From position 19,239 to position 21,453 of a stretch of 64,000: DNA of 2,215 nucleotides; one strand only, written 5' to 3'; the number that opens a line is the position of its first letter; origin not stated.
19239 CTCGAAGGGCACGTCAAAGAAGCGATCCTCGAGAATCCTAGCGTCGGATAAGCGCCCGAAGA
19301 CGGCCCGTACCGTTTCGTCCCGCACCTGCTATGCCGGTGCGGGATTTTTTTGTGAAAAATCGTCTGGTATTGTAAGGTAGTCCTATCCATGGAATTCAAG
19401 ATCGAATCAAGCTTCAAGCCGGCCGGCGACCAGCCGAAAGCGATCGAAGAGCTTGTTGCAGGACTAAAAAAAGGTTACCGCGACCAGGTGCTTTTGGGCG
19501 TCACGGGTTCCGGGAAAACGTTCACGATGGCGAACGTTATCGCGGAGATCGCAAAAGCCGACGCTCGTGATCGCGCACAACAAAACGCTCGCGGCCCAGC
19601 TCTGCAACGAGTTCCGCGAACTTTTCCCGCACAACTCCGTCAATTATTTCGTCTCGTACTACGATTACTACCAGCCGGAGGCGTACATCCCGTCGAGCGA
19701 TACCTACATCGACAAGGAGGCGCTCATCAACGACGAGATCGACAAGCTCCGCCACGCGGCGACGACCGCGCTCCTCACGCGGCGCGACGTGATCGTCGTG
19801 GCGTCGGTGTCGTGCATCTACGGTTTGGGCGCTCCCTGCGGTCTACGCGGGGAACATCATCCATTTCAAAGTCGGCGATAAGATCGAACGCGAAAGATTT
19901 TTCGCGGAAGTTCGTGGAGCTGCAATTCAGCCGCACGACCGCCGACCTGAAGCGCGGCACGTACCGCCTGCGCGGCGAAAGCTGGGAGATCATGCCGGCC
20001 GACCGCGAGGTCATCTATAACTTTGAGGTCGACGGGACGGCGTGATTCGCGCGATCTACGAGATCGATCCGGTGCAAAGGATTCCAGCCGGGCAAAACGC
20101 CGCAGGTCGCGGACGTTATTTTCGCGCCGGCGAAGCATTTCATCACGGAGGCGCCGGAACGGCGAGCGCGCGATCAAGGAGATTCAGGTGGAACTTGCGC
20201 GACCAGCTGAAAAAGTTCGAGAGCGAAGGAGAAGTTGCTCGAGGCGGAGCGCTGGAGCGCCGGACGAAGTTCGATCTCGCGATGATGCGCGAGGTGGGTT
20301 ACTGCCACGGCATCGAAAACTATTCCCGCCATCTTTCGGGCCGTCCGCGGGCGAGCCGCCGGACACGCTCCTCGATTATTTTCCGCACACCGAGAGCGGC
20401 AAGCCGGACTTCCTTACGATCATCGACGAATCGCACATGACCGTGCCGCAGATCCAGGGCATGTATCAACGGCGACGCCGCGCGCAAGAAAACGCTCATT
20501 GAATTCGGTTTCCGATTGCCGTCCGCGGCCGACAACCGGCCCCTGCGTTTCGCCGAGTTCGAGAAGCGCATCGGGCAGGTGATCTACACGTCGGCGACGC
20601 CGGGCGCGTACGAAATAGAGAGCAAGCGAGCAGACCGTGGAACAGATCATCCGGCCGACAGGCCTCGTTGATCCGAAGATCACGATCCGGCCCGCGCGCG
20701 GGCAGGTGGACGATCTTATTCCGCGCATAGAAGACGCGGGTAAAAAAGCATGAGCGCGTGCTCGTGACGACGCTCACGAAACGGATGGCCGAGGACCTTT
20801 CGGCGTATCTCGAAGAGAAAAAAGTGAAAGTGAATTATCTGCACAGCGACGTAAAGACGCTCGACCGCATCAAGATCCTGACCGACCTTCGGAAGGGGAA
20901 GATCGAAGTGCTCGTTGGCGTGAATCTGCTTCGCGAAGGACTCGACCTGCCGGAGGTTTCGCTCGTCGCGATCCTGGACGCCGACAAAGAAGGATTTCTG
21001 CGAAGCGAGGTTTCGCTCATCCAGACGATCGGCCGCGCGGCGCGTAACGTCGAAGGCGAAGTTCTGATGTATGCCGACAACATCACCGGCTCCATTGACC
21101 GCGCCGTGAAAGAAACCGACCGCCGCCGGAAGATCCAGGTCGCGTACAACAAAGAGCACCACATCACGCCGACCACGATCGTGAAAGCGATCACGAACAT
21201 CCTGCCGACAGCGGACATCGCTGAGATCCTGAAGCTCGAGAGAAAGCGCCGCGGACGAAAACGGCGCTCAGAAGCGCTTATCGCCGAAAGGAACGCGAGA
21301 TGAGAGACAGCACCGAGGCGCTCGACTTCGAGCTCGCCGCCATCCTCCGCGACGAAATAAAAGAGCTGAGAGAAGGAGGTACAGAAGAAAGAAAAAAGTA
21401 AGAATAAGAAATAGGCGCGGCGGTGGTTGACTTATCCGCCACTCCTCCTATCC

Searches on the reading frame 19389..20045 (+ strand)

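Call 36: search_protein_families(library=pfam, proteins=[window:19389-20045:+], max_evalue=0.001)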
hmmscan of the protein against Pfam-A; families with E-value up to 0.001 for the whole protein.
window:19389-20045:+ (218 aa): 2 families
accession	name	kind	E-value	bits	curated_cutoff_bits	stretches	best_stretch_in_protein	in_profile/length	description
PF17757.6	UvrB_inter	-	2.1e-07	31.4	22.9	1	167-214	10-58/91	UvrB interaction domain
PF04851.21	ResIII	-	2.1e-06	28.2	22.5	1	10-59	3-52/164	Type III restriction enzyme, res subunit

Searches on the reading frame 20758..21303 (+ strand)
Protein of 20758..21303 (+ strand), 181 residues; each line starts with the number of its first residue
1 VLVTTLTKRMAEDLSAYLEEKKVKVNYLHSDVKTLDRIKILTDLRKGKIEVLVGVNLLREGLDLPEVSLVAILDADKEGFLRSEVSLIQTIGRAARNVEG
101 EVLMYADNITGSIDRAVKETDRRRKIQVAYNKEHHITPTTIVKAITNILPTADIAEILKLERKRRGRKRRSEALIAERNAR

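Call 36: search_protein_families(library=pfam, proteins=[window:20758-21303:+], max_evalue=0.001)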
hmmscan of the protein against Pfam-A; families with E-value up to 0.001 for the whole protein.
window:20758-21303:+ (181 aa): 2 families
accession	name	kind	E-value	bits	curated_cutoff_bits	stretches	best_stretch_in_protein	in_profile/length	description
PF12344.14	UvrB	-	5e-22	77.9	27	1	104-145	1-42/43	Ultra-violet resistance protein B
PF00271.37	Helicase_C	-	2.3e-19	70.1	23.5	1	2-97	19-109/110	Helicase conserved C-terminal domain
